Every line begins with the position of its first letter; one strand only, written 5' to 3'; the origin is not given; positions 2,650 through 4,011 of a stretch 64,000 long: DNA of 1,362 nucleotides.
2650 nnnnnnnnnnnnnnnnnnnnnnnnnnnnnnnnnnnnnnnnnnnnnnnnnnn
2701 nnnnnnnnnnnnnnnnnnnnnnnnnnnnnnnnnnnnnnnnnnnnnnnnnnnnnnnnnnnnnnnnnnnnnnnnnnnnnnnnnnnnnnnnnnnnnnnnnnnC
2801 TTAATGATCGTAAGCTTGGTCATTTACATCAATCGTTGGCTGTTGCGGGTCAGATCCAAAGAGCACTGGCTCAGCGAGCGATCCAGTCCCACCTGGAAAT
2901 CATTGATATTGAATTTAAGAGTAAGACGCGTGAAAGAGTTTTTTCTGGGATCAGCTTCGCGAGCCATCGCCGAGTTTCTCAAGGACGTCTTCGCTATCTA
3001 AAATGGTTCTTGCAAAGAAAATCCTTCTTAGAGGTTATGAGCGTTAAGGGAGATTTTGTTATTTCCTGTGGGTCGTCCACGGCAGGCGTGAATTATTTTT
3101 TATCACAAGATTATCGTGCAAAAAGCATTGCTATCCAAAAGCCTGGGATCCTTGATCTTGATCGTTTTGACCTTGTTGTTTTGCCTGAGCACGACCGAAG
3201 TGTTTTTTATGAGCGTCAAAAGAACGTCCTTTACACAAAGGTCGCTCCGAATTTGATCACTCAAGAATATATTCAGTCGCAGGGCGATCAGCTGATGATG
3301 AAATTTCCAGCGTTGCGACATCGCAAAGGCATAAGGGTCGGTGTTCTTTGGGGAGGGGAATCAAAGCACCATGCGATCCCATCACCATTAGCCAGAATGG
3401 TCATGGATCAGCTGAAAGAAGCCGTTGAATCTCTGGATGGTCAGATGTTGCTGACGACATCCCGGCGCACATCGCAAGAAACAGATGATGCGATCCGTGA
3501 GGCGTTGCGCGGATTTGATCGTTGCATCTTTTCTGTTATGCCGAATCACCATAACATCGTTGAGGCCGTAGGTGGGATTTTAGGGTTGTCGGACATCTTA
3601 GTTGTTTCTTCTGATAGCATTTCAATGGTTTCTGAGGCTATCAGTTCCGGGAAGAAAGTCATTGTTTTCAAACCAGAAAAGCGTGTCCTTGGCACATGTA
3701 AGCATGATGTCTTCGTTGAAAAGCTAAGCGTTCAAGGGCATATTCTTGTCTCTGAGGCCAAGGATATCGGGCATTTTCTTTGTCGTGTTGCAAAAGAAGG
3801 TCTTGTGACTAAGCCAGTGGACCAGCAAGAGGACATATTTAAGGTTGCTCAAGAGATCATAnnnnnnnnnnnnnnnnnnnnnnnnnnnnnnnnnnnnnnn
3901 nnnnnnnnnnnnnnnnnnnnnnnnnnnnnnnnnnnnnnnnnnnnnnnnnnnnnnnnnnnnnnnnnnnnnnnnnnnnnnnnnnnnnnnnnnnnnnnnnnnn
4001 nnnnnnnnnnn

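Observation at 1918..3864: LpxL-type late acyltransferase fused to an ELM1/DUF1022-like domain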

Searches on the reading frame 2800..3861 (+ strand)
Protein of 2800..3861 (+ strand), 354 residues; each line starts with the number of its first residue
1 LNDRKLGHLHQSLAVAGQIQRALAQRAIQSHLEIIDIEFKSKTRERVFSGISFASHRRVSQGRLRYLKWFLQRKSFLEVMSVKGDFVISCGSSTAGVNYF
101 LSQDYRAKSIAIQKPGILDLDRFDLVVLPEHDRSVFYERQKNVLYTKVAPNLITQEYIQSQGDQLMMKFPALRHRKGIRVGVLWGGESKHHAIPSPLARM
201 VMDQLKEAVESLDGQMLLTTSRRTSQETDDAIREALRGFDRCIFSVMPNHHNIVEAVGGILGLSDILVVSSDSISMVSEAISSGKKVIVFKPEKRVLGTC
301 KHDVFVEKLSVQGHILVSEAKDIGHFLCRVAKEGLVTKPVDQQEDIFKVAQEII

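Call 11: search_solved_structures(query=window:2800-3861:+, max_evalue=10)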
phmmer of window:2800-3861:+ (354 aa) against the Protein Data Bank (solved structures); distinct sequences matched with E-value up to 10: 1.
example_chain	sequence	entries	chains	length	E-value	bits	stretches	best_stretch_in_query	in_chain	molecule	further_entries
2gk3_A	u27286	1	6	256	1.9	10.8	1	107-167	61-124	putative cytoplasmic protein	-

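Call 23: search_protein_representatives(protein=window:2803-3861:+)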
Query: 353 residues. Proteins with E-value up to 0.001 (for the whole library): 1957; up to 1e-10: 691; up to 1e-30: 183. The best 150 are listed.
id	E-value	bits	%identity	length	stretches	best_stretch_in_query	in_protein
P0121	1.6e-79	283.9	44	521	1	1-352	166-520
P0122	7.1e-75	268.7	41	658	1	2-350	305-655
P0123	2.5e-72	260.3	40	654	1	2-345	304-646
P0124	6.3e-70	252.4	40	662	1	2-346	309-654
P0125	1.2e-69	251.5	37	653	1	2-352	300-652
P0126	2.8e-68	247.0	40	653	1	2-345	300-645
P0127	5.6e-67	242.7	41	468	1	2-342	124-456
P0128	7.9e-66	238.9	42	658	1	1-326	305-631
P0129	1.4e-65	238.1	37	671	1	2-342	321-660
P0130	3.7e-65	236.7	40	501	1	2-352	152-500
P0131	1.5e-64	234.8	39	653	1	1-326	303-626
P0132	7.9e-64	232.3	39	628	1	2-340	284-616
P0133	1.7e-63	231.3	38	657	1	2-343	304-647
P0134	6.9e-63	229.3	39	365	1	2-347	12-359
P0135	5.0e-62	226.4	38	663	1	2-353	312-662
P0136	3.4e-61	223.7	39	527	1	2-332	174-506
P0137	2.3e-60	220.9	36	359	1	2-351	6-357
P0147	1.1e-56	208.9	37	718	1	2-348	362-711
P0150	1.7e-56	208.2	36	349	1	2-351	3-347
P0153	6.5e-55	203.1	34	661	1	2-353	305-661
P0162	3.3e-53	197.5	34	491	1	2-341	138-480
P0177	1.2e-50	189.1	37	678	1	33-352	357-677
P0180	3.0e-50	187.7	38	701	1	2-352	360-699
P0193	3.8e-48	180.8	36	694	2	32-347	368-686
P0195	5.3e-48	180.3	37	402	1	2-345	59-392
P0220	1.5e-42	162.5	31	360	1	6-345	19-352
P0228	1.3e-40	156.0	33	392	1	2-322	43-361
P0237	4.6e-39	151.0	34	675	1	2-326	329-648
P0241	9.0e-39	150.0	31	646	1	1-325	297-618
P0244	2.3e-38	148.7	31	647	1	2-343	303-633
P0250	7.5e-38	147.0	31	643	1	2-327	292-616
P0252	1.2e-37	146.3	32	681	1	2-318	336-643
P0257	3.8e-37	144.7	30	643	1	2-347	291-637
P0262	2.4e-36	142.0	34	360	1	6-339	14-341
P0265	1.5e-35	139.4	34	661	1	2-342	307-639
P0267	2.9e-35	138.5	30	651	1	2-338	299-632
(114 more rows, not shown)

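Call 40: search_protein_families(library=pfam, proteins=[P0137, P0134], max_evalue=0.001)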
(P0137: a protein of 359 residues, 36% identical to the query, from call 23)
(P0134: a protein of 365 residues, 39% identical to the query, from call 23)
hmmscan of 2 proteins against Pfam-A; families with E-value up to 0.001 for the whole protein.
P0137 (359 aa): 1 family
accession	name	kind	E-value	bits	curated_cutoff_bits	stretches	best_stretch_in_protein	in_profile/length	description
PF06258.17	Mito_fiss_Elm1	-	2.1e-37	129.3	27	1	10-354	2-299/304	Mitochondrial fission ELM1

P0134 (365 aa): 1 family
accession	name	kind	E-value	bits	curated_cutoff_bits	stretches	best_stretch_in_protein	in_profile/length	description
PF06258.17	Mito_fiss_Elm1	-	3.3e-51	174.7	27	1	15-328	1-277/304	Mitochondrial fission ELM1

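Call 41: list_cluster_members(proteins=[P0257, P0267, P0250, P0241, P0244, P0134, P0137, P0150, P0220, P0262])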
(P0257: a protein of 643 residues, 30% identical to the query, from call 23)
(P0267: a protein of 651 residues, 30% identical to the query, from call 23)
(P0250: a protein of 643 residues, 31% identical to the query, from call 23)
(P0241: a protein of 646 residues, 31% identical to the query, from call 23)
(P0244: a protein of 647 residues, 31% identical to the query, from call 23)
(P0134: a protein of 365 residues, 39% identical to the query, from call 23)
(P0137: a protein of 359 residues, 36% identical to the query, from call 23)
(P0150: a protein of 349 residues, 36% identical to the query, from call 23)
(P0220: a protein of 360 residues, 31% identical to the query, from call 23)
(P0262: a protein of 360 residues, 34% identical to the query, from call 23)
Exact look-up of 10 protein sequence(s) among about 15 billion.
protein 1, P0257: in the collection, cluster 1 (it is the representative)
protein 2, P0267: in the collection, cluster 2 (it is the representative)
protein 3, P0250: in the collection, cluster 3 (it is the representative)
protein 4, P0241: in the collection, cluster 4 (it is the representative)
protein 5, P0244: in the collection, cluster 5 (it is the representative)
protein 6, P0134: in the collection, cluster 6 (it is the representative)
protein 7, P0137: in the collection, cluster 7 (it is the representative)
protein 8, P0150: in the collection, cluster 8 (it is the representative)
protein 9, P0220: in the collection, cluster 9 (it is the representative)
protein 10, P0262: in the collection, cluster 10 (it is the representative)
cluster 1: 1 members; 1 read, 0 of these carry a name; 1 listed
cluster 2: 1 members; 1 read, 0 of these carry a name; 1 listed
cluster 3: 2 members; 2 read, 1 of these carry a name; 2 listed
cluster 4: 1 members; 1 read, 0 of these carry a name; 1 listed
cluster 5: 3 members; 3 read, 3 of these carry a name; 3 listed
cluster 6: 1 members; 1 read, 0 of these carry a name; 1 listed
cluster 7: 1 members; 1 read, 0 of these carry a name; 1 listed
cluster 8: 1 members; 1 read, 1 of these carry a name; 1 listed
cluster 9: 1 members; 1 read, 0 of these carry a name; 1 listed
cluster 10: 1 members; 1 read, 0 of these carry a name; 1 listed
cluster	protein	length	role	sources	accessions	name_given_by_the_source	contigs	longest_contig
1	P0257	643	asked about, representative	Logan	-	-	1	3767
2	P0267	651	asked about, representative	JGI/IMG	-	-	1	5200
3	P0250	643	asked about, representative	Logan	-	-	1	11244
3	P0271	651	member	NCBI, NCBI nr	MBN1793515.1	MAG: mitochondrial fission ELM1 family protein [Candidatus Omnitrophica bacterium] | mitochondrial fission ELM1 family protein [Candidatus Omnitrophota bacterium]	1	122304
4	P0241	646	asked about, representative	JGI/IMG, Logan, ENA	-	-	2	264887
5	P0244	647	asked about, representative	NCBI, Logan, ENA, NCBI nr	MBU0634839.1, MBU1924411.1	MAG: mitochondrial fission ELM1 family protein [Candidatus Omnitrophica bacterium] | mitochondrial fission ELM1 family protein [Candidatus Omnitrophota bacterium]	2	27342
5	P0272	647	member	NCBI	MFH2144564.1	MAG: ELM1/GtrOC1 family putative glycosyltransferase [Candidatus Omnitrophota bacterium]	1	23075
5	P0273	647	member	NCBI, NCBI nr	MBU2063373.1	MAG: mitochondrial fission ELM1 family protein [Candidatus Omnitrophica bacterium] | mitochondrial fission ELM1 family protein [Candidatus Omnitrophota bacterium]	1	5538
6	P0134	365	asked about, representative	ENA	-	-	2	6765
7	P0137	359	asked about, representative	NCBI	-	-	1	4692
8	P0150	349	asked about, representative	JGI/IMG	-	mitochondrial fission protein ELM1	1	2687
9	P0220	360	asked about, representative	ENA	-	-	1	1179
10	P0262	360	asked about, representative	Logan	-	-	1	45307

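Call 42: find_encoding_contigs(protein=P0137, flank=6000, max_places=3)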
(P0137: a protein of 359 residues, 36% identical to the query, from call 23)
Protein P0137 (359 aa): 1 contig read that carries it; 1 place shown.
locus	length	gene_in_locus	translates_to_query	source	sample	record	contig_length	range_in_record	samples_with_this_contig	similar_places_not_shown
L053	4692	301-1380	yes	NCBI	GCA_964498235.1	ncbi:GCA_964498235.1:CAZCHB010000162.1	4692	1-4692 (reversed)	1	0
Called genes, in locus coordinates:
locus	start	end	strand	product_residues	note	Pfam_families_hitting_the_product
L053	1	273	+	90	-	?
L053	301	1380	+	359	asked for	PF06258:Mito_fiss_Elm1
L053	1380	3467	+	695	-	PF13439:Glyco_transf_4, PF13477:Glyco_trans_4_2 (weak), PF13579:Glyco_trans_4_4, PF20706:GT4-conflict, PF00534:Glycos_transf_1, PF13524:Glyco_trans_1_2, PF13692:Glyco_trans_1_4, PF01075:Glyco_transf_9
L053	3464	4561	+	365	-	PF13439:Glyco_transf_4, PF13477:Glyco_trans_4_2, PF13579:Glyco_trans_4_4, PF20706:GT4-conflict, PF00534:Glycos_transf_1, PF13692:Glyco_trans_1_4, PF13524:Glyco_trans_1_2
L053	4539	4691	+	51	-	?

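Call 45: find_encoding_contigs(protein=P0262, flank=8000, max_places=2)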
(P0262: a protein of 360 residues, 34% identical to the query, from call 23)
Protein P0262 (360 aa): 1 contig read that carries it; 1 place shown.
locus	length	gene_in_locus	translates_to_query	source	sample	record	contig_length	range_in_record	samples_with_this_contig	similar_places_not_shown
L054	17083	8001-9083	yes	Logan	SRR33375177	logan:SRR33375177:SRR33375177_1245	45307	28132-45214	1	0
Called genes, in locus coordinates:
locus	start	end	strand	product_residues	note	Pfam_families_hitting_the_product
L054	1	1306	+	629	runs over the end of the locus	PF00664:ABC_membrane, PF00005:ABC_tran, PF02463:SMC_N (faint)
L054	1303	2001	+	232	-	PF01501:Glyco_transf_8 (faint)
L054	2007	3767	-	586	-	PF13489:Methyltransf_23, PF07021:MetW (weak), PF13847:Methyltransf_31, PF08241:Methyltransf_11, PF08242:Methyltransf_12, PF13649:Methyltransf_25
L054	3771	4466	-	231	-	PF01973:MptE-like (weak)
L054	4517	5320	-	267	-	-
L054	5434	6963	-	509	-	-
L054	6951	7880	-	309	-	-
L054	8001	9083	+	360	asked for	PF06258:Mito_fiss_Elm1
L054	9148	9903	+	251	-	PF05711:TylF, PF13578:Methyltransf_24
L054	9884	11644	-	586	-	PF13489:Methyltransf_23, PF08241:Methyltransf_11, PF08242:Methyltransf_12, PF13649:Methyltransf_25, PF13847:Methyltransf_31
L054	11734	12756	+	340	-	PF13641:Glyco_tranf_2_3, PF00535:Glycos_transf_2, PF13632:Glyco_trans_2_3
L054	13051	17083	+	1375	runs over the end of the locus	?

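Call 48: find_encoding_contigs(protein=P0241, flank=10000, max_places=1)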
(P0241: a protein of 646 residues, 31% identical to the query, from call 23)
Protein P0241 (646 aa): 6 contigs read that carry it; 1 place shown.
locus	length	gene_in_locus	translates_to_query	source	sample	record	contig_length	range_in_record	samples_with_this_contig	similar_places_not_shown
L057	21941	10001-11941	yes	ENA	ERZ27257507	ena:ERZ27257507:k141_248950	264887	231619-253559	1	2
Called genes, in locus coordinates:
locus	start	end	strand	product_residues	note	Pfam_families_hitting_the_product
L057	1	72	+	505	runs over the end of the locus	PF00682:HMGL-like, PF22617:HCS_D2, PF08502:LeuA_dimer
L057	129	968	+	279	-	PF08501:Shikimate_dh_N, PF01262:AlaDh_PNT_C (weak), PF18317:SDH_C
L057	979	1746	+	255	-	PF06750:A24_N_bact, PF01478:Peptidase_A24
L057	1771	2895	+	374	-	PF01264:Chorismate_synt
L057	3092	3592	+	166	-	PF13207:AAA_17 (weak), PF13238:AAA_18, PF13671:AAA_33 (weak), PF01202:SKI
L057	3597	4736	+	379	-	PF02481:DNA_processg_A, PF17782:WHD_DprA (weak)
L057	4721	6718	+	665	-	PF01751:Toprim, PF01131:Topoisom_bac, PF01396:Zn_ribbon_Top1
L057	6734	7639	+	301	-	PF02899:Phage_int_SAM_1, PF00589:Phage_integrase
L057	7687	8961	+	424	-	PF04413:Glycos_transf_N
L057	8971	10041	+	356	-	PF02606:LpxK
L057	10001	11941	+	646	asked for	PF03279:Lip_A_acyltrans, PF06258:Mito_fiss_Elm1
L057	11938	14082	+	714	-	PF13439:Glyco_transf_4, PF13579:Glyco_trans_4_4, PF20706:GT4-conflict, PF00534:Glycos_transf_1, PF13692:Glyco_trans_1_4, PF01075:Glyco_transf_9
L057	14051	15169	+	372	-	PF13439:Glyco_transf_4, PF13477:Glyco_trans_4_2, PF13579:Glyco_trans_4_4, PF00534:Glycos_transf_1, PF20706:GT4-conflict (weak), PF13692:Glyco_trans_1_4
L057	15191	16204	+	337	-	PF01075:Glyco_transf_9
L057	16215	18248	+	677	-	PF01075:Glyco_transf_9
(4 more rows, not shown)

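Call 65: list_cluster_members(proteins=[P0147, P0180, P0193, P0177, P0237, P0252, P0129, P0265, P0153, P0122])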
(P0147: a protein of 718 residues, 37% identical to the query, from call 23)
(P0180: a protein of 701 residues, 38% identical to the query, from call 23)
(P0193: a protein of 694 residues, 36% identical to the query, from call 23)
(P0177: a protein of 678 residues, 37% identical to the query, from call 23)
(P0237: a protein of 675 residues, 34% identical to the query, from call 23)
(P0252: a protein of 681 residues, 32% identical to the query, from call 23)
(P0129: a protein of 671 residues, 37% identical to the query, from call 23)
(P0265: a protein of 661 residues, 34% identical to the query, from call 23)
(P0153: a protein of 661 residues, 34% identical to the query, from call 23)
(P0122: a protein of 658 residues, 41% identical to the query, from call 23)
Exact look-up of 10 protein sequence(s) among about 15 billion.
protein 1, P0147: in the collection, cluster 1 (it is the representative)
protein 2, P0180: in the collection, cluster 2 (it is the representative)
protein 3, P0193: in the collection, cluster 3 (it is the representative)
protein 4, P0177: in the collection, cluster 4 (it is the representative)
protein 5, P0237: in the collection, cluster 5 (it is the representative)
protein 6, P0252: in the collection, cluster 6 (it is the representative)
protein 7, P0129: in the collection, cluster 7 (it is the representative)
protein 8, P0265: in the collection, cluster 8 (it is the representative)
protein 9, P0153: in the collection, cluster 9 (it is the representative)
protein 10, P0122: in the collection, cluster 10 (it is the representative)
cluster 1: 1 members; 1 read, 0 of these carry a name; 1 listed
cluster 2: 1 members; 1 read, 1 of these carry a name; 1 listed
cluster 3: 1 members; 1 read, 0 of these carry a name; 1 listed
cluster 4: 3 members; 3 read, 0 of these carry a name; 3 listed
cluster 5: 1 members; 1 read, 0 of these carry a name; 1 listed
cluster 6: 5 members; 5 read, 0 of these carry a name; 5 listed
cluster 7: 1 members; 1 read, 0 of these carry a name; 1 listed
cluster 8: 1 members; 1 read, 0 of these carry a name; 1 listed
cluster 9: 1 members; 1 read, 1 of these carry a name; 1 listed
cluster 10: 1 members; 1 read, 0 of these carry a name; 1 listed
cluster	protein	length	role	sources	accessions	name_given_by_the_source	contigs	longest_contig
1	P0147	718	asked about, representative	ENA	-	-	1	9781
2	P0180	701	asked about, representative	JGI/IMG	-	tetraacyldisaccharide 4'-kinase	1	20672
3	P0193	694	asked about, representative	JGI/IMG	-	-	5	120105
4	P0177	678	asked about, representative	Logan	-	-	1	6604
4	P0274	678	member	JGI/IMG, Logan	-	-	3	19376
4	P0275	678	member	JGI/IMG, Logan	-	-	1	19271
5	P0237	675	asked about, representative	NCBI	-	-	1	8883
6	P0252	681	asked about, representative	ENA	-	-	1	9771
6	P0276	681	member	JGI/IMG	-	-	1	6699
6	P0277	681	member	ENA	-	-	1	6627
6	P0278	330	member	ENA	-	-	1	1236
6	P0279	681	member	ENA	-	-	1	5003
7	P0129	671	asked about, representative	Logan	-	-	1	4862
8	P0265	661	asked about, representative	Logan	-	-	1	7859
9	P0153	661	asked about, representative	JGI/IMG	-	KDO2-lipid IV(A) lauroyltransferase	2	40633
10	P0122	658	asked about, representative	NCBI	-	-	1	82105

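Call 67: search_protein_families(library=pfam, proteins=[P0180, P0147, P0136, P0162, P0193, P0177, P0195, P0228, P0252, P0237], max_evalue=0.001)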
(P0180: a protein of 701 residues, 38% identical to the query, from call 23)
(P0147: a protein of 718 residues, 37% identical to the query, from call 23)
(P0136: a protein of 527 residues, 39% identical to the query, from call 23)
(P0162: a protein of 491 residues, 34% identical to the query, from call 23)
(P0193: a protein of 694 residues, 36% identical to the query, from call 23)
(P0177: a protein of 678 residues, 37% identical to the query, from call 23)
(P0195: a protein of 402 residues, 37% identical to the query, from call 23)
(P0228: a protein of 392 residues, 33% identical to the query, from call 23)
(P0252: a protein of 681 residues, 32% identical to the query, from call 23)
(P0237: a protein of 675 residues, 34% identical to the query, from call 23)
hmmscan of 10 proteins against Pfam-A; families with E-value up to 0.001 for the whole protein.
P0180 (701 aa): 3 families
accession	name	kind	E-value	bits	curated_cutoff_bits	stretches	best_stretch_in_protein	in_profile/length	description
PF02606.20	LpxK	-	1.9e-70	238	27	1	23-346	3-324/328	Tetraacyldisaccharide-1-P 4'-kinase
PF06258.17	Mito_fiss_Elm1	-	1.2e-44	153.1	27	1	363-665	1-279/304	Mitochondrial fission ELM1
PF02492.25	cobW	-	0.00019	21.5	20.7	0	148-214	116-179/180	CobW/HypB/UreG, nucleotide-binding domain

P0147 (718 aa): 2 families
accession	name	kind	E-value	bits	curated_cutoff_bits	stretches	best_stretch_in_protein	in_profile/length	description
PF02606.20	LpxK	-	1.2e-76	258.4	27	1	26-345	2-323/328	Tetraacyldisaccharide-1-P 4'-kinase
PF06258.17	Mito_fiss_Elm1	-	5.1e-47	160.9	27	1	365-681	1-279/304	Mitochondrial fission ELM1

P0136 (527 aa): 2 families
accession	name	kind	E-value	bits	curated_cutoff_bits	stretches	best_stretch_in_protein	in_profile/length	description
PF06258.17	Mito_fiss_Elm1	-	1.6e-45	156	27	1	177-492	1-279/304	Mitochondrial fission ELM1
PF02606.20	LpxK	-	5.1e-19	69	27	1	23-158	197-324/328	Tetraacyldisaccharide-1-P 4'-kinase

P0162 (491 aa): 2 families
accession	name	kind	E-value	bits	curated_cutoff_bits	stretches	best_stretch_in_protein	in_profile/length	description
PF06258.17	Mito_fiss_Elm1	-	2.8e-47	161.8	27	1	141-456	1-279/304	Mitochondrial fission ELM1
PF03279.18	Lip_A_acyltrans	-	1.1e-06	28.6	22.3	1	90-126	258-294/295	Bacterial lipid A biosynthesis acyltransferase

P0193 (694 aa): 2 families
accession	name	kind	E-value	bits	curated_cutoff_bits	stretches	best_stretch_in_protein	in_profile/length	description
PF03279.18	Lip_A_acyltrans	-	4.5e-53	180.8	22.3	1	14-294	18-295/295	Bacterial lipid A biosynthesis acyltransferase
PF06258.17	Mito_fiss_Elm1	-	4.1e-39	134.9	27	1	308-688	1-300/304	Mitochondrial fission ELM1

P0177 (678 aa): 2 families
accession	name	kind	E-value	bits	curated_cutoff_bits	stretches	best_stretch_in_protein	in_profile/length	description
PF03279.18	Lip_A_acyltrans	-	1.8e-54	185.4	22.3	1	15-295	18-295/295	Bacterial lipid A biosynthesis acyltransferase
PF06258.17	Mito_fiss_Elm1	-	7.6e-38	130.8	27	1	309-643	1-279/304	Mitochondrial fission ELM1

P0195 (402 aa): 1 family
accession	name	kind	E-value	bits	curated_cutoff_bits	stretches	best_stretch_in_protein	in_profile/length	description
PF06258.17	Mito_fiss_Elm1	-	3.8e-49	167.9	27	1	63-364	2-278/304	Mitochondrial fission ELM1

P0228 (392 aa): 1 family
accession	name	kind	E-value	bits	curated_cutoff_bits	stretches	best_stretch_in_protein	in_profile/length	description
PF06258.17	Mito_fiss_Elm1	-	2.3e-49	168.6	27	1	46-357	1-279/304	Mitochondrial fission ELM1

P0252 (681 aa): 2 families
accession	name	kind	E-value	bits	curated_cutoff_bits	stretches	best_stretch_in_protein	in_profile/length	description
PF03279.18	Lip_A_acyltrans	-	3.6e-61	207.4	22.3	1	7-296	9-295/295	Bacterial lipid A biosynthesis acyltransferase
PF06258.17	Mito_fiss_Elm1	-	2e-48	165.5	27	1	339-676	1-302/304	Mitochondrial fission ELM1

P0237 (675 aa): 2 families
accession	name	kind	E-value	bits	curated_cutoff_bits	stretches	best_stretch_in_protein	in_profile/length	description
PF06258.17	Mito_fiss_Elm1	-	5.6e-50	170.6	27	1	332-643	1-282/304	Mitochondrial fission ELM1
PF03279.18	Lip_A_acyltrans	-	1.9e-43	149.2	22.3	1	39-317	17-294/295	Bacterial lipid A biosynthesis acyltransferase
